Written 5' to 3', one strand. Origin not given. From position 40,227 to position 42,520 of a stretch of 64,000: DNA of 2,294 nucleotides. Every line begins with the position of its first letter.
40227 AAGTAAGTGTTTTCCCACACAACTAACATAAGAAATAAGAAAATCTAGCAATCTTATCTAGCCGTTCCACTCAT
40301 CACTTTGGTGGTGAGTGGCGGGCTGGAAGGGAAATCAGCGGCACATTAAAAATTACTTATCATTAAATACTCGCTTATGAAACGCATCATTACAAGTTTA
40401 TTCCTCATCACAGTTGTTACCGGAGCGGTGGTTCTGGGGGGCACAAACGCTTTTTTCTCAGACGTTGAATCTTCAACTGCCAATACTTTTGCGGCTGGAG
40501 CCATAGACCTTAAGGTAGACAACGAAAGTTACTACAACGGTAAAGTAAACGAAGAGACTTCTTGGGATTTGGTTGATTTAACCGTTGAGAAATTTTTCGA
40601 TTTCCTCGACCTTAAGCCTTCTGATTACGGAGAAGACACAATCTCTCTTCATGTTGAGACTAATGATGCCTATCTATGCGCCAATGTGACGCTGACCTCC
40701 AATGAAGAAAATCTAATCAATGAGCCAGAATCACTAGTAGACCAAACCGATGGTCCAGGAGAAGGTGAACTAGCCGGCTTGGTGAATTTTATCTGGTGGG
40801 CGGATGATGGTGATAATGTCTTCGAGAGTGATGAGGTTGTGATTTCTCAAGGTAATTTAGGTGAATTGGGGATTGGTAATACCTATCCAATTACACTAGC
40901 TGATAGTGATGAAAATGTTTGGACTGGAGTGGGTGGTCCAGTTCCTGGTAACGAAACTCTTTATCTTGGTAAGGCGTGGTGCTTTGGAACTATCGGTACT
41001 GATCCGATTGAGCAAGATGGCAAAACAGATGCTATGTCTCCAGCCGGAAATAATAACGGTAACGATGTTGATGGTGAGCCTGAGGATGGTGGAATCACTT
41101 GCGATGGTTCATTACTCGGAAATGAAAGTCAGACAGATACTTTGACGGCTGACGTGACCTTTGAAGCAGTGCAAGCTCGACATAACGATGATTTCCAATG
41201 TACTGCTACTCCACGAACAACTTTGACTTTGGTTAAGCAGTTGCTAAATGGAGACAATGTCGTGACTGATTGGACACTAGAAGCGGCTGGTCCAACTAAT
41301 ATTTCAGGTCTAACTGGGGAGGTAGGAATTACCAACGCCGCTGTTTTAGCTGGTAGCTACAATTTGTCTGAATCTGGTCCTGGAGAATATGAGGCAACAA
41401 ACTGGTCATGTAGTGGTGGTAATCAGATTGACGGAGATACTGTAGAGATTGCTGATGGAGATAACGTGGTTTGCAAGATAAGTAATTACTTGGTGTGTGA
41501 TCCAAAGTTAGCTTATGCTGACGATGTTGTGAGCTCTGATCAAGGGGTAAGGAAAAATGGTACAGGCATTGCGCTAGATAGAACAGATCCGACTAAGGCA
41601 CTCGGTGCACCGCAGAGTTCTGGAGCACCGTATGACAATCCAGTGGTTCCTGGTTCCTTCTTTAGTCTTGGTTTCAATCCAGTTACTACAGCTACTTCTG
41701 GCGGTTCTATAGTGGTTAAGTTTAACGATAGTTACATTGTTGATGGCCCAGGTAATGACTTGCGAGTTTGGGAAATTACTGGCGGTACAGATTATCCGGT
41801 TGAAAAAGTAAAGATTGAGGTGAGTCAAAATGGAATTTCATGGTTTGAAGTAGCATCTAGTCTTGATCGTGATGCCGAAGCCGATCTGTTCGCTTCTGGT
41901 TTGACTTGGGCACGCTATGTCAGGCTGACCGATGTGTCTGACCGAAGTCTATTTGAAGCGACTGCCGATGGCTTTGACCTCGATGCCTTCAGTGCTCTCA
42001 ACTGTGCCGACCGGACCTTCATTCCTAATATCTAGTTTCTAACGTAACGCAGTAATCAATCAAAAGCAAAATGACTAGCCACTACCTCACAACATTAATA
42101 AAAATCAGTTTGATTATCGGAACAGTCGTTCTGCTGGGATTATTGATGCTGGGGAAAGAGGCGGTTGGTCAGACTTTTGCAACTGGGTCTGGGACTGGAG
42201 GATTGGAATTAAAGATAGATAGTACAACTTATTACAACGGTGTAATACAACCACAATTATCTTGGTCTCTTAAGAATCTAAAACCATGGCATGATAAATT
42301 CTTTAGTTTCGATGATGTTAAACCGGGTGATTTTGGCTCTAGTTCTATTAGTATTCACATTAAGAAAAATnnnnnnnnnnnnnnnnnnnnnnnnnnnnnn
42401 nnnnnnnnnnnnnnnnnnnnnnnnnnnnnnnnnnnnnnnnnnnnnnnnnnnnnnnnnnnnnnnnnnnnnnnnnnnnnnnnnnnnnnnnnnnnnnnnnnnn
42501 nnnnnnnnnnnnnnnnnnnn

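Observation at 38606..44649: Operon of three TasA/camelysin-like proteins plus a dedicated SipW-like signal peptidase with a 350-aa acidic extension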

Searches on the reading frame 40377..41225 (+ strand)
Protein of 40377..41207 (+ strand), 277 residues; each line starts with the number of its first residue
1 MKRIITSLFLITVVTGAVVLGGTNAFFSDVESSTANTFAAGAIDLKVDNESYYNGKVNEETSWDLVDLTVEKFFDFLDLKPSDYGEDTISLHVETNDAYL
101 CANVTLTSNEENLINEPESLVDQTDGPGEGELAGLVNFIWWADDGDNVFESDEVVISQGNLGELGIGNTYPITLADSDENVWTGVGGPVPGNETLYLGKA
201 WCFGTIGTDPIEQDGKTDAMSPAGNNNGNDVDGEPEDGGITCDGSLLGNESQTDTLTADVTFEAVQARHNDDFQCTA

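Call 13: find_homologous_proteins(query=window:40377-41207:+, max_evalue=0.001)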
Query seq(277 aa) (277 aa): 1714 proteins with E <= 0.001 among 2922 candidates; the best 120 are listed.
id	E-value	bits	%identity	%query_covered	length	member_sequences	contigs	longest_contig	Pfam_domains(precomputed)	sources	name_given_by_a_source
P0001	2.7e-128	446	74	99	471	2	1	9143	-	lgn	-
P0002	2.7e-127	442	73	99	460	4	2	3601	-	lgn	-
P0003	3.6e-126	439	71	99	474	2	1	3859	PF12389.14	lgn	-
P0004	2.2e-125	436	71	99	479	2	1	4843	PF12389.14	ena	-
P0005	4.0e-125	435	72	99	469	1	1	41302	PF12389.14,PF19403.6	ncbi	-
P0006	1.5e-123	430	70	100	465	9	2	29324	PF12389.14,PF19403.6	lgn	-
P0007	1.8e-123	430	71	99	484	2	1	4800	-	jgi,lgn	-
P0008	2.0e-123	430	71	100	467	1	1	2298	-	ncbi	-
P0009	7.1e-123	428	71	99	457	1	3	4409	-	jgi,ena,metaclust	metaclust:\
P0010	8.5e-123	428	71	99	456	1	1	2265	PF12389.14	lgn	-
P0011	1.9e-122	426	71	99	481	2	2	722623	-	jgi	jgi:predicted ribosomally synthesized peptide with SipW-like signal peptide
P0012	1.5e-121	423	70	99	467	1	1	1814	-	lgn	-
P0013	1.6e-121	423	71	99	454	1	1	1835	PF12389.14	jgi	jgi:predicted ribosomally synthesized peptide with SipW-like signal peptide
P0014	6.2e-121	421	71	99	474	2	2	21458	-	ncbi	-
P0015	1.7e-120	420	70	99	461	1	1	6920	-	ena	-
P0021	2.2e-119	416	69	99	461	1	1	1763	PF12389.14,PF19403.6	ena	-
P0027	2.5e-118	413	69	99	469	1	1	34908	PF12389.14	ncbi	-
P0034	1.7e-116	407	68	99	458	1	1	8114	PF12389.14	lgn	-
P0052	2.4e-112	393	66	99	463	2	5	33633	PF12389.14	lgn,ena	-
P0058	1.2e-111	391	67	99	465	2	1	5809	PF12389.14,PF19403.6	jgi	jgi:predicted ribosomally synthesized peptide with SipW-like signal peptide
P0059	1.4e-111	391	66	99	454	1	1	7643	PF12389.14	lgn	-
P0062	3.5e-111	389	67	99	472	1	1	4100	PF12389.14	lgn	-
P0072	1.7e-109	384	65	99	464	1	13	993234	-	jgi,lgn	jgi:hypothetical protein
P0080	1.4e-108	381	64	99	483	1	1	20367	PF12389.14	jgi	jgi:predicted ribosomally synthesized peptide with SipW-like signal peptide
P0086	8.9e-108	378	64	99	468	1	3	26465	PF12389.14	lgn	-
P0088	1.7e-107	377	65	99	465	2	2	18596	PF12389.14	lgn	-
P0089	2.8e-107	377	64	100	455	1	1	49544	PF12389.14,PF19403.6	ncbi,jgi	jgi:predicted ribosomally synthesized peptide with SipW-like signal peptide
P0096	2.0e-106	374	63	99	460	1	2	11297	PF12389.14,PF19403.6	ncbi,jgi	ncbi:MAG: hypothetical protein RL641_585 [Candidatus Parcubacteria bacterium]|jgi:predicted ribosoma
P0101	7.3e-106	372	63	99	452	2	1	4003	PF12389.14,PF19403.6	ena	-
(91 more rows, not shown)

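Call 19: search_solved_structures(query=A1, max_evalue=10, show_alignments=3)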
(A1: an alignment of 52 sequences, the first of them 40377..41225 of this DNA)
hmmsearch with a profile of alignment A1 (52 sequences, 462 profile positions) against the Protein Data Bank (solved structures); distinct sequences matched with E-value up to 10: 0.

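Call 22: find_encoding_contigs(protein=P0011, flank=8000, max_places=2)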
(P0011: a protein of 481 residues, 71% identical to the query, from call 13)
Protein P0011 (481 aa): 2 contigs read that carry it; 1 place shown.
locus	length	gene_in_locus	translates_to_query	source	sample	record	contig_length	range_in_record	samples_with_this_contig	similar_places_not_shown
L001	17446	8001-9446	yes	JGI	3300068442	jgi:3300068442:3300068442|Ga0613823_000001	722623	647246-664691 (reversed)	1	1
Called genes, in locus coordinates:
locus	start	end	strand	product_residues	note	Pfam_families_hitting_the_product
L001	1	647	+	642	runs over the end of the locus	PF00115:COX1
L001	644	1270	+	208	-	PF00510:COX3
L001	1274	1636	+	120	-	PF03626:COX4_pro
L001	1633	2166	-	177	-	-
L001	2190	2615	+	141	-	-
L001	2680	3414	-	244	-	PF06707:DUF1194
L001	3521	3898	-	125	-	-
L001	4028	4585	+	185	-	PF13328:HD_4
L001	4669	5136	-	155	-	-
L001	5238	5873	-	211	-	PF01471:PG_binding_1, PF13827:DUF4189 (weak)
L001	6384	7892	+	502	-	-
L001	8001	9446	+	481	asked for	-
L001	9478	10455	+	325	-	-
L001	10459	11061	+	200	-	PF00717:Peptidase_S24 (weak)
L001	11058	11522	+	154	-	-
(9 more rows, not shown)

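Call 23: find_encoding_contigs(protein=P0072, flank=8000, max_places=2)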
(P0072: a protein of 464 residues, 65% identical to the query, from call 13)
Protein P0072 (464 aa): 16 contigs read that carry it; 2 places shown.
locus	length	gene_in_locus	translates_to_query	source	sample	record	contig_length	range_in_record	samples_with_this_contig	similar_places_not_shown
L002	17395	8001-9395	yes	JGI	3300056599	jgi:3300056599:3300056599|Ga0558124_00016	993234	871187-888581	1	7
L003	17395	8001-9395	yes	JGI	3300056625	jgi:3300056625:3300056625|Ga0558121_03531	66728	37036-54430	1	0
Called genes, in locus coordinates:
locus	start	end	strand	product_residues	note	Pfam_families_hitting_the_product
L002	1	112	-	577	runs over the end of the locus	PF00496:SBP_bac_5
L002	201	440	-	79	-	PF03840:SecG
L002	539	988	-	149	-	-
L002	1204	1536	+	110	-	PF00166:Cpn10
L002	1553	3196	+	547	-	PF00118:Cpn60_TCP1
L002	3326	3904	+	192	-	PF04011:LemA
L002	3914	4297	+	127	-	-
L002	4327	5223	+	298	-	PF01435:Peptidase_M48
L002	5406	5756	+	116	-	-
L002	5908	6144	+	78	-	-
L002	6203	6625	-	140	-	-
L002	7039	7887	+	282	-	PF12389:Peptidase_M73 (weak)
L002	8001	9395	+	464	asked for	-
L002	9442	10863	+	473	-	-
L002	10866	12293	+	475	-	-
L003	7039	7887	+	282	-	PF12389:Peptidase_M73 (weak)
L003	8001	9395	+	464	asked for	-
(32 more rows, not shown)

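Call 27: predict_structure(alignment_id=A1)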
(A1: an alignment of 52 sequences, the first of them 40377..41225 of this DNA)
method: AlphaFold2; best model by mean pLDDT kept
length: 283 residues; sequences in the alignment: 52
mean_pLDDT: 80.5   pTM: 0.74
mean pLDDT of the five models: 80.5, 80.3, 80.0, 78.0, 74.2
residues with pLDDT >= 90: 110; 70-90: 104; 50-70: 43; < 50: 26
segments of 3 or more residues with pLDDT < 50: 22-41, 278-283
pLDDT, mean of each block of 10 residues (from residue 1): 77 71 43 37 79 89 79 76 92 92 86 63 64 86 93 92 81 95 96 95 94 82 89 94 85 76 88 74 32
secondary structure, 60 per line:
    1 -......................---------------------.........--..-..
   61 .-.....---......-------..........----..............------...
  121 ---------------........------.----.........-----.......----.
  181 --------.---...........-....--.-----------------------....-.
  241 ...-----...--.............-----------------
elements in order: H2-23 E45-53 E63-67 E71-76 E84-93 E98-111 E136-143 E155-160 E169-175 E193-203 E205-208 H235-238 E240-243 E254-266

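Call 29: fold_search(model_id=the predicted structure, library=pdb)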
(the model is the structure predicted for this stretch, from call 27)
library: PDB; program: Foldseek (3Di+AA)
matches with E <= 10: 849; with E <= 0.001: 0
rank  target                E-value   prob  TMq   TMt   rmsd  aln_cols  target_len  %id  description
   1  8aur_A                1.1e-03  0.99  0.35  0.42  13.6       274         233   13  Cryo-EM structure of a TasA fibre (released 2022-11-30)
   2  8okh_A                3.7e-03  0.51  0.20  0.29  10.4       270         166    6  Crystal structure of Bdellovibrio bacteriovorus Bd1399 (released 2023-10-25)
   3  7ueg_A                6.1e-03  0.60  0.22  0.31  14.0       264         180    7  Cryo-EM of bundling pili from Pyrobaculum calidifontis (released 2022-06-29)
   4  3hqm_A                8.6e-03  0.08  0.09  0.14  17.6       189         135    8  Structures of SPOP-Substrate Complexes: Insights into Molecular Architectures of BTB-Cul3 Ubiquitin Ligases: SPOPMATHx (released 2009-10-20)
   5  4gwn_A                9.1e-03  0.95  0.24  0.14   8.9       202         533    5  Crystal structure of human mature meprin beta (released 2012-09-19)
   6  6nkp_B                1.3e-02  0.54  0.24  0.33   9.9       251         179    7  EphA2 LBD in complex with bA-WLA-YSKbio peptide (released 2019-05-01)
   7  3cqz_C                1.7e-02  0.06  0.11  0.11  24.2       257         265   14  Crystal structure of 10 subunit RNA polymerase II in complex with the inhibitor alpha-amanitin (released 2008-07-22)
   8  7knc                  2.0e-02  0.28  0.19  0.08  17.4       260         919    6  Crystal structure of the GH31 alpha-xylosidase (Xac1773) from Xanthomonas citri (released 2021-05-26)
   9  3hqi_A                2.0e-02  0.08  0.11  0.11  17.5       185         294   10  Structures of SPOP-Substrate Complexes: Insights into Molecular Architectures of BTB-Cul3 Ubiquitin Ligases: SPOPMATHx (released 2009-10-20)
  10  6j0n_J                2.1e-02  0.33  0.17  0.10  11.6       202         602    8  Cryo-EM Structure of an Extracellular Contractile Injection System, baseplate in extended state, refined in C6 symmetr (released 2019-04-10)
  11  8hhv_A                2.4e-02  0.41  0.21  0.14  11.2       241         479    8  endo-alpha-D-arabinanase EndoMA1 from Microbacterium arabinogalactanolyticum (released 2023-08-16)
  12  4gwm_B                2.5e-02  0.93  0.27  0.15   5.7       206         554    6  Crystal structure of human promeprin beta (released 2012-09-19)
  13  8ic1_A                2.5e-02  0.44  0.22  0.15   9.8       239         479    8  endo-alpha-D-arabinanase EndoMA1 D51N mutant from Microbacterium arabinogalactanolyticum in complex with arabinooligos (released 2023-08-16)
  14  7ui9_C                2.5e-02  0.06  0.11  0.11  24.8       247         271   14  Core Mediator-PICearly (Copy A) (released 2023-02-15)
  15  8x7n_A                2.6e-02  0.21  0.16  0.29   9.6       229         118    7  Cell-cell adhesion Nanobody/Antigen Pair (released 2024-07-17)
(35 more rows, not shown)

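Call 38: find_related_loci(query=A1, collection=genome_contigs, flank=7000)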
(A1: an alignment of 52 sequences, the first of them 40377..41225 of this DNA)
Query A1 (283 aa) in genome_contigs; peptide patterns used: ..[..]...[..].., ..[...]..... (x = any residue, [..] = any of these).
404 stretches matched a pattern; 289 encode a relative of the query (tblastn E <= 1e-3); the best 80 are kept; 79 distinct loci.
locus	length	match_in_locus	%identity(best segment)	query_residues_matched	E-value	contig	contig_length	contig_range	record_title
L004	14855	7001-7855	76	1-283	8e-144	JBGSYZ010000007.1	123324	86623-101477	MAG: Candidatus Paceibacteria bacterium isolate JTS-AC487 k141_243065, whole genome shotgun sequence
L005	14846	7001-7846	75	1-283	6e-139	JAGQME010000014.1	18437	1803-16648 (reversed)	MAG: Candidatus Kaiserbacteria bacterium isolate HKST-UBA34 NODE_14_length_18437_cov_4.787146, whole genome shotgun sequ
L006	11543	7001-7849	71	1-283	5e-135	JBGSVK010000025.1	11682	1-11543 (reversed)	MAG: Candidatus Paceibacteria bacterium isolate JTS-AC455 k141_4460972, whole genome shotgun sequence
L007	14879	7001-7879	72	1-283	7e-133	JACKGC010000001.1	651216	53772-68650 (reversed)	MAG: Candidatus Nomurabacteria bacterium isolate HK-STAS-PATE-21 HK-STAS-PATE-21_1, whole genome shotgun sequence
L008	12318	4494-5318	73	1-275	3e-131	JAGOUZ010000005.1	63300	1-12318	MAG: Candidatus Paceibacterota bacterium isolate Gw_Eff_bin_534 Gw_Eff_666_length_63300_cov_6.785589, whole genome shotg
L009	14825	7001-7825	71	1-275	6e-127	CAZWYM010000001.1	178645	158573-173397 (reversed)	MAG TPA_asm: uncultured Candidatus Saccharibacteria bacterium isolate SRP286056_co2_193 genome assembly, contig: NODE_55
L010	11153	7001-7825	71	1-275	7e-127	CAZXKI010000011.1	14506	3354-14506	MAG TPA_asm: uncultured Candidatus Saccharibacteria bacterium isolate SRP292972_co1_114 genome assembly, contig: NODE_17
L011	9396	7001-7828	71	1-275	2e-125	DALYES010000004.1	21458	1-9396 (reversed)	MAG TPA_asm: Candidatus Paceibacterota bacterium isolate CTOTU14260 NODE_444_length_21458_cov_3.362239, whole genome sho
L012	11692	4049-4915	69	1-283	2e-123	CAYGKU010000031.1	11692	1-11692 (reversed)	MAG TPA_asm: uncultured Candidatus Saccharibacteria bacterium isolate ERP116193_co2_378 genome assembly, contig: NODE_13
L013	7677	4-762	73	23-275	6e-122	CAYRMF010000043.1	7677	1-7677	MAG TPA_asm: uncultured Candidatus Saccharibacteria bacterium isolate SRP286056_co1_556 genome assembly, contig: NODE_12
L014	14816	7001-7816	69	1-275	3e-117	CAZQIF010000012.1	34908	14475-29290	MAG TPA_asm: uncultured Candidatus Saccharibacteria bacterium isolate SRP286056_co3_504 genome assembly, contig: NODE_88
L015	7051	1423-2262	66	1-275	1e-116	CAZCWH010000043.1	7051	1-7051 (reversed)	MAG TPA_asm: uncultured Candidatus Saccharibacteria bacterium isolate SRP342105_co2_121 genome assembly, contig: NODE_11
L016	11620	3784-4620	66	1-275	3e-116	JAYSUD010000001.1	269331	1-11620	MAG: bacterium isolate GFS_12610 GFS_12610_0, whole genome shotgun sequence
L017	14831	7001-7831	64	1-275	1e-115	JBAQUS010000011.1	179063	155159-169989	MAG: Minisyncoccia bacterium isolate MFD03283_ilm_asm_bin6 k127_9316, whole genome shotgun sequence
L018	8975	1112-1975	64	1-283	7e-115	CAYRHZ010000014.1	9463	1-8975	MAG TPA_asm: uncultured Candidatus Saccharibacteria bacterium isolate SRP286056_co1_489 genome assembly, contig: NODE_95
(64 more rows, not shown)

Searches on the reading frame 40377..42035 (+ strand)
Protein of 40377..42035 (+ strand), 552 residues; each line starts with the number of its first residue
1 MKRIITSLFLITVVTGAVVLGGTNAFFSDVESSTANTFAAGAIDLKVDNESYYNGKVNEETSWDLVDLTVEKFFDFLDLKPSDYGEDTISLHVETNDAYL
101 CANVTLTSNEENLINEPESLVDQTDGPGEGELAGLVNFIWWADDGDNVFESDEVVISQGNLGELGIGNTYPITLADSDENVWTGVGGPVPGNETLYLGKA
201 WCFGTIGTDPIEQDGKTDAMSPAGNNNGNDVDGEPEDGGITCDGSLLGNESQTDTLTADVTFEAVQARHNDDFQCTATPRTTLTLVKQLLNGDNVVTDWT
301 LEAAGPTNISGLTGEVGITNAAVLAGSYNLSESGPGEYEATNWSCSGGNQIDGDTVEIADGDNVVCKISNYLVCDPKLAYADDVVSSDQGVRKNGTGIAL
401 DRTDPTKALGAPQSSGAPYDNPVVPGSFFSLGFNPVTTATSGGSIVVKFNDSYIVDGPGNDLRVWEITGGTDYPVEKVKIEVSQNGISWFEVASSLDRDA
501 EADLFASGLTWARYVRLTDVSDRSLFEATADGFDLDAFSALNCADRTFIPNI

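Call 3: search_protein_families(library=ncbifam, proteins=[window:40377-42035:+], max_evalue=1)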
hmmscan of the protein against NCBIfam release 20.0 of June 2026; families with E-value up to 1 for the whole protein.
window:40377-42035:+ (552 aa): 2 families
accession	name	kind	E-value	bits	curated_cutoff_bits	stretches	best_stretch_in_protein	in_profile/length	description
TIGR04088.1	cognate_SipW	domain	3.8e-06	26.9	19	1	10-42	2-33/34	SipW-dependent-type signal peptide-containing protein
NF046066.1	BioflmMtrxTasA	equivalog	0.0041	16.6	450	1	13-51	15-52/264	biofilm matrix protein TasA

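Call 4: search_protein_families(library=pfam, proteins=[window:40377-42035:+], max_evalue=1)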
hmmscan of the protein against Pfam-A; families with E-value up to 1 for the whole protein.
window:40377-42035:+ (552 aa): 5 families
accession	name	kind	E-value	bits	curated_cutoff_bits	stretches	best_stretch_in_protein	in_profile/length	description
PF19403.5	SpaA_2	-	7.9e-23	81.3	25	1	281-368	4-96/96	Prealbumin-like fold domain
PF12389.13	Peptidase_M73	-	2.1e-06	28.1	22.5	1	12-51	13-51/196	Camelysin metallo-endopeptidase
PF00754.31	F5_F8_type_C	-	0.00027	21.5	28.2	1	465-521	54-114/127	F5/8 type C domain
PF24514.1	SpaA_4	-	0.0013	19.9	27.3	1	321-370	43-105/107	Prealbumin-like fold domain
PF22633.2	F5_F8_type_C_2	-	0.01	16.8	27.8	1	465-517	35-91/91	NedA-like, galactose-binding domain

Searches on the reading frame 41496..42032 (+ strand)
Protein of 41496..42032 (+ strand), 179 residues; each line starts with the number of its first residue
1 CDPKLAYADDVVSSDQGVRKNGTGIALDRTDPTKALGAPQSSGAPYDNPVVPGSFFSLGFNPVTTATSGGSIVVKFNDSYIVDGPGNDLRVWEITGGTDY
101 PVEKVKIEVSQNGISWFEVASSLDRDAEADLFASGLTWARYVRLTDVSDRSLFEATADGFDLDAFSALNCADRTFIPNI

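Call 69: search_solved_structures(query=window:41496-42032:+, max_evalue=10)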
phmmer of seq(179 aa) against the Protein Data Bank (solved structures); distinct sequences matched with E-value up to 10: 1.
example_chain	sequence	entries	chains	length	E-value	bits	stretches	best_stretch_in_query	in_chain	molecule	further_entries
1u6m_A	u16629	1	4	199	1.6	12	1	10-72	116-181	acetyltransferase, GNAT family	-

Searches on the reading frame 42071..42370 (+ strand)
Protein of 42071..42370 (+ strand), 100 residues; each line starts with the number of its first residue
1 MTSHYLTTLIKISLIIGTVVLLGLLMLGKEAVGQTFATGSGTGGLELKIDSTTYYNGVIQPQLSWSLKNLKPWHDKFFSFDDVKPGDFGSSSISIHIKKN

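Call 5: search_protein_families(library=ncbifam, proteins=[window:42071-42370:+], max_evalue=10)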
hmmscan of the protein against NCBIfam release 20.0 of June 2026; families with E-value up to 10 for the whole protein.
seq(100 aa): 0 families
